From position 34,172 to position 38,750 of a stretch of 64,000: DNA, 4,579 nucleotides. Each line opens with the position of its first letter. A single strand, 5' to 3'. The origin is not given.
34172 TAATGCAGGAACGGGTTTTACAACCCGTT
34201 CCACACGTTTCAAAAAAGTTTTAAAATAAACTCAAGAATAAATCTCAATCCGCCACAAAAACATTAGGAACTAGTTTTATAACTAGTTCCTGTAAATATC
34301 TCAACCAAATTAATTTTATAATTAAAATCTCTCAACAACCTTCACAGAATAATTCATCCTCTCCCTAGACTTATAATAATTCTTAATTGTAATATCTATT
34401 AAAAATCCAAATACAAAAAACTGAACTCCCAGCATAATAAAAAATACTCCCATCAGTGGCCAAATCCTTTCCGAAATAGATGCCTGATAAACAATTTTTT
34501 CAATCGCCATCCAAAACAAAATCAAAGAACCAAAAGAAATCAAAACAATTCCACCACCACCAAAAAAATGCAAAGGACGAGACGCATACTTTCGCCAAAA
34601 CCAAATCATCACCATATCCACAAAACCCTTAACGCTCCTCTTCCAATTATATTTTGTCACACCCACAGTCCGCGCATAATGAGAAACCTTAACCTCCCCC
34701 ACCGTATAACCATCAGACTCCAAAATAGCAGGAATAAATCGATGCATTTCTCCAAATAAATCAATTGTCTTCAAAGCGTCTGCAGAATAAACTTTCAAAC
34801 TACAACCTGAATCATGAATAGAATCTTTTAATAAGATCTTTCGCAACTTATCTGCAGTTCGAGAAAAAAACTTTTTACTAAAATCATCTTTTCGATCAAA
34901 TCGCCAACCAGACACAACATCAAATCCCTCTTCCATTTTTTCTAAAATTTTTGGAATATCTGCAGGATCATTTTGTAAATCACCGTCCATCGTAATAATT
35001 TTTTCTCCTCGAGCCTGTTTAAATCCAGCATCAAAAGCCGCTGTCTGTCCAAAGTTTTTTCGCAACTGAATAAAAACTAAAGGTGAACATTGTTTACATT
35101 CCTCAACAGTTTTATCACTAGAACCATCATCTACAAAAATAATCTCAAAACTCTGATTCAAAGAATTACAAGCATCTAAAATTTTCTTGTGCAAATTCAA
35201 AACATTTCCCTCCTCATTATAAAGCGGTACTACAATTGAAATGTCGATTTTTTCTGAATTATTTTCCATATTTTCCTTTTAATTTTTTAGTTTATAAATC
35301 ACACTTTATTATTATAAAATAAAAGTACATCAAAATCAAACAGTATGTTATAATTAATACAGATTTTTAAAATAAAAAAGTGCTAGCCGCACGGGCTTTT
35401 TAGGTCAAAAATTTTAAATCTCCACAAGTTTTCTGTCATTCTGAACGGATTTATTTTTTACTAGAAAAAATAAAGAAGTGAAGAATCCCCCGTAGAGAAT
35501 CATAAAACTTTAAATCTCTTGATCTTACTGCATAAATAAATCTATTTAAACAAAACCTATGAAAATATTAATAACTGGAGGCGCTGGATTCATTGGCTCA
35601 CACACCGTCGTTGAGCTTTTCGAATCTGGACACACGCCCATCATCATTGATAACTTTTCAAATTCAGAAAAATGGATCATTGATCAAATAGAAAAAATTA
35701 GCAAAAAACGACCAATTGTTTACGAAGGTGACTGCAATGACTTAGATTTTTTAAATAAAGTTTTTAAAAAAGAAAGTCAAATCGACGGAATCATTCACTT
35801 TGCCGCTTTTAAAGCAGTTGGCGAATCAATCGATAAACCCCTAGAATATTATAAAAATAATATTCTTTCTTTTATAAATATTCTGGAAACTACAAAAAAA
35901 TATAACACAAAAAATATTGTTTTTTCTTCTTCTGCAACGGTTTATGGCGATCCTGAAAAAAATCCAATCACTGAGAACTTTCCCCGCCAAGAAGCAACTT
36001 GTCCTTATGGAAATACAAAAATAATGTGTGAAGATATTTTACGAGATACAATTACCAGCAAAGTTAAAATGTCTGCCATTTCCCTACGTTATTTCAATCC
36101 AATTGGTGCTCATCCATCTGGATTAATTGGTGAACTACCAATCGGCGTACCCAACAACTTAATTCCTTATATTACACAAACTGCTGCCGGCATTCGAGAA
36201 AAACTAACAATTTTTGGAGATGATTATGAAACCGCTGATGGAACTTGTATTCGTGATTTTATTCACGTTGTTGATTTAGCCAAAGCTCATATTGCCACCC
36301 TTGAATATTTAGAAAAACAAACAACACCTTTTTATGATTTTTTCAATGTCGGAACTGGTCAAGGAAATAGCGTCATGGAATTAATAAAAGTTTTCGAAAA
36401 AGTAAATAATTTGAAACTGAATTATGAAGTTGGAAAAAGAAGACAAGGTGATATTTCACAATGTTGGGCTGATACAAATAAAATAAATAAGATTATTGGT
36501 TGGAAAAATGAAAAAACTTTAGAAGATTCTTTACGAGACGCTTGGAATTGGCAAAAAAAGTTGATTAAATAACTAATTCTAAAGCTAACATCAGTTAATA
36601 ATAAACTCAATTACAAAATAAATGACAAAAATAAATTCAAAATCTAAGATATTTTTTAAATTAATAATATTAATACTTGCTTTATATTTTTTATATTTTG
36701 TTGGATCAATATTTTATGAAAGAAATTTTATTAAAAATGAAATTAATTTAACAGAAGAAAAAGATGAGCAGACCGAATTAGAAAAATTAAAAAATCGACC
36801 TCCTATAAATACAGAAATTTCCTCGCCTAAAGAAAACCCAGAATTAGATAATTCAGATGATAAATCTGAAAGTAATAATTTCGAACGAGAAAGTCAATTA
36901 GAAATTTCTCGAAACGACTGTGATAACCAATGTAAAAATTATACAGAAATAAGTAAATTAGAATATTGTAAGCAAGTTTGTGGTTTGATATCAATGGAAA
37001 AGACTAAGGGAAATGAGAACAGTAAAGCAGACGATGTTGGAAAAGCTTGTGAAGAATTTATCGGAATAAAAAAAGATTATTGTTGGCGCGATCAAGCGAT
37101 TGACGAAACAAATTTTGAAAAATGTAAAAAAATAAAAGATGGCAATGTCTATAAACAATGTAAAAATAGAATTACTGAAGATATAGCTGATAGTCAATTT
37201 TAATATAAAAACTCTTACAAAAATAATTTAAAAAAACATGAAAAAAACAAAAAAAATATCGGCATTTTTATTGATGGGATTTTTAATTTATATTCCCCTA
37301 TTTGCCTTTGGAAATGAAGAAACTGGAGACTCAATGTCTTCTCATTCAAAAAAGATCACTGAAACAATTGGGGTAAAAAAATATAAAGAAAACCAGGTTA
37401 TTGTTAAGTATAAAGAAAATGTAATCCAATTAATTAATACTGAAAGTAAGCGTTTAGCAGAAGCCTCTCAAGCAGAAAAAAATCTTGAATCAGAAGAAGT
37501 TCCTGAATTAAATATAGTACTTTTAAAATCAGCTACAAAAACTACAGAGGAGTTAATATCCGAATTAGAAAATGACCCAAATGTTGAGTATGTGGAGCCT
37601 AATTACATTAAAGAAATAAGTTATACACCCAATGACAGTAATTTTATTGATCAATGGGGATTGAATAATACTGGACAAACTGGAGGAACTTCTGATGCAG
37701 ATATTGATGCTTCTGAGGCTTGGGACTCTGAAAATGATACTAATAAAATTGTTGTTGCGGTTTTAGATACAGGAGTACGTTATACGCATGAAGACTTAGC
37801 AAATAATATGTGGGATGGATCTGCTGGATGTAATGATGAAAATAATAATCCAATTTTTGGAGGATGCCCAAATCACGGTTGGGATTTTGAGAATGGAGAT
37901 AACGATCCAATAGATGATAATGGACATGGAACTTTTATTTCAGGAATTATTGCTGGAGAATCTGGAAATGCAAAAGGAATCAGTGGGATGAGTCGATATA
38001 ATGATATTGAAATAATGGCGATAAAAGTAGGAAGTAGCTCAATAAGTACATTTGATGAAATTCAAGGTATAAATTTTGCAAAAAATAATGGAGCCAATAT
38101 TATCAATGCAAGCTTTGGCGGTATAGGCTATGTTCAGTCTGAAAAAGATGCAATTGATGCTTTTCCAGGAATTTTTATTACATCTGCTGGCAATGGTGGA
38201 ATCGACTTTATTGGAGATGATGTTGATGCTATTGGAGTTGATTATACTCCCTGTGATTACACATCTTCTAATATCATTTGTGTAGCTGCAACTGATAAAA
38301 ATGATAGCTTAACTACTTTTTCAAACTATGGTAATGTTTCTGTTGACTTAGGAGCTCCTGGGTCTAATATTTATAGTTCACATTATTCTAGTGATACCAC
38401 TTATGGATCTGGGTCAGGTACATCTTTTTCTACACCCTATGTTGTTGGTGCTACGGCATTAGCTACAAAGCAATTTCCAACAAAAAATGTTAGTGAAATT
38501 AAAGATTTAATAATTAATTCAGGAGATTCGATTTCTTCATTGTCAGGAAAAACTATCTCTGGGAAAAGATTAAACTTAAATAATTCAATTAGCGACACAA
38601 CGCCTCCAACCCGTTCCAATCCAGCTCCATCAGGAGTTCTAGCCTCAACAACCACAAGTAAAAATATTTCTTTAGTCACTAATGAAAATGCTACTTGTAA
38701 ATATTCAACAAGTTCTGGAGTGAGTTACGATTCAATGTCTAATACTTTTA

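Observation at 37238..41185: Secreted chimera of an S8 protease and a SpoIID-like peptidoglycan-remodelling domain, carrying very young internal duplications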

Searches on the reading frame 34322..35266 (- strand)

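Call 12: search_protein_families(library=pfam, proteins=[window:34322-35266:-], max_evalue=0.001)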
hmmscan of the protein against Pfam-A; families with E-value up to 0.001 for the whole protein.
window:34322-35266:- (314 aa): 2 families
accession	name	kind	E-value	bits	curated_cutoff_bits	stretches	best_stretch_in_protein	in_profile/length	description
PF00535.33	Glycos_transf_2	-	6.5e-32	111.2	23.3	1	10-167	1-166/168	Glycosyl transferase family 2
PF10111.15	Glyco_tranf_2_2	-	4.5e-09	36.6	27.3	1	10-117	1-117/276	Glycosyltransferase like family 2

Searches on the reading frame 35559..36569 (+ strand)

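Call 12: search_protein_families(library=pfam, proteins=[window:35559-36569:+], max_evalue=0.001)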
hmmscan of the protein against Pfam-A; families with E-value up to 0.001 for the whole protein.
window:35559-36569:+ (337 aa): 8 families
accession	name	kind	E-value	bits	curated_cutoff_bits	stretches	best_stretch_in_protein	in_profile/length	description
PF16363.11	GDP_Man_Dehyd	-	1.6e-52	179.5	27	1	4-327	1-331/332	GDP-mannose 4,6 dehydratase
PF01370.27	Epimerase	-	9.7e-49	166.4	20.9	1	3-256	1-233/240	NAD dependent epimerase/dehydratase family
PF01073.25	3Beta_HSD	-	6.1e-16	58.7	22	1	4-254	1-235/280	3-beta hydroxysteroid dehydrogenase/isomerase family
PF02719.21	Polysacc_synt_2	-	3.1e-13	50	20.2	1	3-125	1-128/293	Polysaccharide biosynthesis protein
PF04321.23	RmlD_sub_bind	-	5.2e-09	36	27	1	1-164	1-139/287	RmlD substrate binding domain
PF07993.18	NAD_binding_4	-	1.4e-08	34.7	20.1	1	5-166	1-193/258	Male sterility protein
PF08659.16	KR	-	7.4e-05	23.2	22.6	1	3-132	3-144/180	KR domain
PF00106.31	adh_short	-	0.00016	21.7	26.6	1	3-89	3-92/195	short chain dehydrogenase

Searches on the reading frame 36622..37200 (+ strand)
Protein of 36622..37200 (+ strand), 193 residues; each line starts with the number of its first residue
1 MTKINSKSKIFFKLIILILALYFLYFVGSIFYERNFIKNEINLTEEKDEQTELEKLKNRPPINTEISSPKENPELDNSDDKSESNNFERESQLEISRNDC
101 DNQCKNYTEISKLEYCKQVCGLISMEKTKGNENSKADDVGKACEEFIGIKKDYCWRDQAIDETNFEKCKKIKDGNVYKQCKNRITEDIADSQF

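Call 12: search_protein_families(library=pfam, proteins=[window:36622-37200:+], max_evalue=0.001)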
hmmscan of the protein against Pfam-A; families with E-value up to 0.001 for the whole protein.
window:36622-37200:+ (193 aa): 0 families

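Call 57: find_homologous_proteins(query=window:36622-37200:+, max_evalue=0.001)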
Query window:36622-37200:+ (193 aa): 8 proteins with E <= 0.001 among 86 candidates.
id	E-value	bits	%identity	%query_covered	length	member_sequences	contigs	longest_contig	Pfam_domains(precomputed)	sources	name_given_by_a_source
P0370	2.1e-121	420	100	100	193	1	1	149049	-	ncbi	-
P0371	8.6e-64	233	59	100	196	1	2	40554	-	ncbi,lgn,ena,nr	ncbi:MAG: hypothetical protein KAT32_04095 [Candidatus Moranbacteria bacterium]|nr:hypothetical prot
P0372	1.1e-61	226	61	95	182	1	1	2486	-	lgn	-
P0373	1.3e-58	216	56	100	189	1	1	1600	-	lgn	-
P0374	1.7e-57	212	57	98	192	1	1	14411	-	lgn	-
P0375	5.2e-54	201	55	87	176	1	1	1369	-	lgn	-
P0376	1.1e-51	193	55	87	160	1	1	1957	-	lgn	-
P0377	3.7e-40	156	45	85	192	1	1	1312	-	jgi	jgi:hypothetical protein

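Call 58: search_protein_families(library=pfam, proteins=[window:36622-37200:+], max_evalue=10)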
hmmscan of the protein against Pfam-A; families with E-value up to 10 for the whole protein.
window:36622-37200:+ (193 aa): 2 families
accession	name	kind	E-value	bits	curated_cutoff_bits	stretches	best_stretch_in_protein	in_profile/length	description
PF12725.13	DUF3810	-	0.11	12.3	28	1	9-59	59-110/311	Protein of unknown function (DUF3810)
PF22413.2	OGT_N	-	0.25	11.9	27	1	25-46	7-28/72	Methylated DNA-protein cysteine MeTransferase OGT N-terminal domain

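Call 59: find_encoding_contigs(protein=P0374, flank=9000, max_places=3)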
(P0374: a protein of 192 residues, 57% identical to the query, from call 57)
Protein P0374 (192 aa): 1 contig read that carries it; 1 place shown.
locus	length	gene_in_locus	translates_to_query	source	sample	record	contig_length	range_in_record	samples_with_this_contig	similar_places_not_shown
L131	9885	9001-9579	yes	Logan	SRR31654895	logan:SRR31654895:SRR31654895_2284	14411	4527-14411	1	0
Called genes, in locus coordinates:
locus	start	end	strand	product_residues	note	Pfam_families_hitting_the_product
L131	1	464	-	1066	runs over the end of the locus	-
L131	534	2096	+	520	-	PF13231:PMT_2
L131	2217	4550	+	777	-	PF13231:PMT_2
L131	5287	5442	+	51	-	-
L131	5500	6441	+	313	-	PF00800:PDT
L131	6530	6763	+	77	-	-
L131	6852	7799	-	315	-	PF00535:Glycos_transf_2, PF10111:Glyco_tranf_2_2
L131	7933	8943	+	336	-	PF01073:3Beta_HSD, PF01370:Epimerase, PF02719:Polysacc_synt_2, PF04321:RmlD_sub_bind (weak), PF07993:NAD_binding_4, PF16363:GDP_Man_Dehyd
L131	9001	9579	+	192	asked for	-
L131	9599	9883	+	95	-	?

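Call 60: find_encoding_contigs(protein=P0372, flank=3000, max_places=3)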
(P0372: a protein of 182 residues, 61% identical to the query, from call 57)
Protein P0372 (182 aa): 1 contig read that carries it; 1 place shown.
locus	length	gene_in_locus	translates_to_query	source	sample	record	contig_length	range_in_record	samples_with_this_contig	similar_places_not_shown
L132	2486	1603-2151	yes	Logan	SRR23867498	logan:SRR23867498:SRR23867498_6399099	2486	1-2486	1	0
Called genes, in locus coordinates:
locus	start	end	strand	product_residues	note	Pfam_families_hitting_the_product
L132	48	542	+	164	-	-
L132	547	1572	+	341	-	PF01073:3Beta_HSD, PF01370:Epimerase, PF02719:Polysacc_synt_2, PF04321:RmlD_sub_bind, PF07993:NAD_binding_4, PF16363:GDP_Man_Dehyd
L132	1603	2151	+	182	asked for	-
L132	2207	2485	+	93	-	?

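Call 70: predict_structure(alignment_id=A2)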
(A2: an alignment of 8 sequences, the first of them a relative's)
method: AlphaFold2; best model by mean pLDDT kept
length: 193 residues; sequences in the alignment: 8
mean_pLDDT: 65.6   pTM: 0.30
mean pLDDT of the five models: 65.6, 61.8, 59.2, 57.8, 55.6
residues with pLDDT >= 90: 38; 70-90: 62; 50-70: 32; < 50: 61
segments of 3 or more residues with pLDDT < 50: 38-50, 60-92, 126-138
pLDDT, mean of each block of 10 residues (from residue 1): 61 87 87 61 42 52 39 32 32 63 80 79 49 39 83 92 91 93 86 62
secondary structure, 60 per line:
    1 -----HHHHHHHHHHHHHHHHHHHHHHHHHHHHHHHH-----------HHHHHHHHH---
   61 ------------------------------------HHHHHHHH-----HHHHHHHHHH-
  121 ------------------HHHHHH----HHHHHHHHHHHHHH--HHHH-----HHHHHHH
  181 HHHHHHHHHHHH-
elements in order: H6-37 H49-57 H97-104 H110-119 H139-144 H149-162 H165-168 H174-192

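Call 73: fold_search(model_id=the predicted structure, library=pdb)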
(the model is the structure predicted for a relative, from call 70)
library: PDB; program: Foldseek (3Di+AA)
matches with E <= 10: 5; with E <= 0.001: 0
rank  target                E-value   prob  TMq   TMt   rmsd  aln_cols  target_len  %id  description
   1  7pks_h                3.8e+00  0.05  0.14  0.05  21.2       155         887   10  Structural basis of Integrator-mediated transcription regulation (released 2021-12-08)
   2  8yln_A                5.2e+00  0.08  0.20  0.07  11.8       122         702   19  The structure of DSR2-Tail tube complex (released 2024-08-14)
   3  5oql_A                6.2e+00  0.07  0.20  0.06   6.9       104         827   12  Cryo-EM structure of the 90S pre-ribosome from Chaetomium thermophilum (released 2017-10-11)
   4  6vlz_A4               8.6e+00  0.05  0.17  0.09   8.7       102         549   13  Structure of the human mitochondrial ribosome-EF-G1 complex (ClassI) (released 2020-08-05)
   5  9gmt_B                9.7e+00  0.01  0.08  0.04  17.0        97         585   11  Mtb PNPase Rv2783c Mutant L328F (released 2025-06-25)

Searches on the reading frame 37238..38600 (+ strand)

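Call 14: search_solved_structures(query=window:37238-38600:+, max_evalue=0.00001, show_alignments=1)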
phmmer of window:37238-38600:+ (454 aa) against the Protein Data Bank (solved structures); distinct sequences matched with E-value up to 0.00001: 143 (the best 60 are shown).
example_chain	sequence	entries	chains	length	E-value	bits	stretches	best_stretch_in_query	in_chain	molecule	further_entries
3vv3_A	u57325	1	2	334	6.7e-58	199.8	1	131-453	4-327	Deseasin MCP-01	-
1tec_E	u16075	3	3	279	1.3e-27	100.1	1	201-436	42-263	THERMITASE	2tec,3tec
1thm_A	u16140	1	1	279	1.6e-27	99.7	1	213-436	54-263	THERMITASE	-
1dbi_A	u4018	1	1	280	4.3e-26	95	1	160-450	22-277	AK.1 SERINE PROTEASE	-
1bh6_A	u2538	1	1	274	1.3e-21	80.3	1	214-430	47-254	SUBTILISIN DY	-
2b6n_A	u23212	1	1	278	1.6e-21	79.9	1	202-439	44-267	proteinase K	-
4tr2_A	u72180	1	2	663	3.8e-21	78.7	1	155-439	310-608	Subtilisin-like 1 serine protease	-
8coy_A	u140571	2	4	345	1e-20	77.3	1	155-439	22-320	subtilisin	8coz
1q5p_A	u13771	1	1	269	1.2e-20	77.1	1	214-435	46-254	Serine protease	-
8cp0_A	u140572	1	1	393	1.6e-20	76.7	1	155-439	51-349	subtilisin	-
5arb_A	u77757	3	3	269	2.6e-20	76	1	214-435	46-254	SUBTILISIN SAVINASE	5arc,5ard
3qtl_A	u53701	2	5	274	2.7e-20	75.9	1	214-429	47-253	Subtilisin-like serin protease | KerA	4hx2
4gi3_A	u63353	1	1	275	2.8e-20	75.9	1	214-429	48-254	KerA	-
1c3l_A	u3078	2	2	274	3.1e-20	75.7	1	215-429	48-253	SUBTILISIN-CARLSBERG | Subtilisin Carlsberg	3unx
1gci_A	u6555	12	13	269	3.7e-20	75.4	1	214-435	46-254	SUBTILISIN | Subtilisin Savinase | SAVINASE (TM)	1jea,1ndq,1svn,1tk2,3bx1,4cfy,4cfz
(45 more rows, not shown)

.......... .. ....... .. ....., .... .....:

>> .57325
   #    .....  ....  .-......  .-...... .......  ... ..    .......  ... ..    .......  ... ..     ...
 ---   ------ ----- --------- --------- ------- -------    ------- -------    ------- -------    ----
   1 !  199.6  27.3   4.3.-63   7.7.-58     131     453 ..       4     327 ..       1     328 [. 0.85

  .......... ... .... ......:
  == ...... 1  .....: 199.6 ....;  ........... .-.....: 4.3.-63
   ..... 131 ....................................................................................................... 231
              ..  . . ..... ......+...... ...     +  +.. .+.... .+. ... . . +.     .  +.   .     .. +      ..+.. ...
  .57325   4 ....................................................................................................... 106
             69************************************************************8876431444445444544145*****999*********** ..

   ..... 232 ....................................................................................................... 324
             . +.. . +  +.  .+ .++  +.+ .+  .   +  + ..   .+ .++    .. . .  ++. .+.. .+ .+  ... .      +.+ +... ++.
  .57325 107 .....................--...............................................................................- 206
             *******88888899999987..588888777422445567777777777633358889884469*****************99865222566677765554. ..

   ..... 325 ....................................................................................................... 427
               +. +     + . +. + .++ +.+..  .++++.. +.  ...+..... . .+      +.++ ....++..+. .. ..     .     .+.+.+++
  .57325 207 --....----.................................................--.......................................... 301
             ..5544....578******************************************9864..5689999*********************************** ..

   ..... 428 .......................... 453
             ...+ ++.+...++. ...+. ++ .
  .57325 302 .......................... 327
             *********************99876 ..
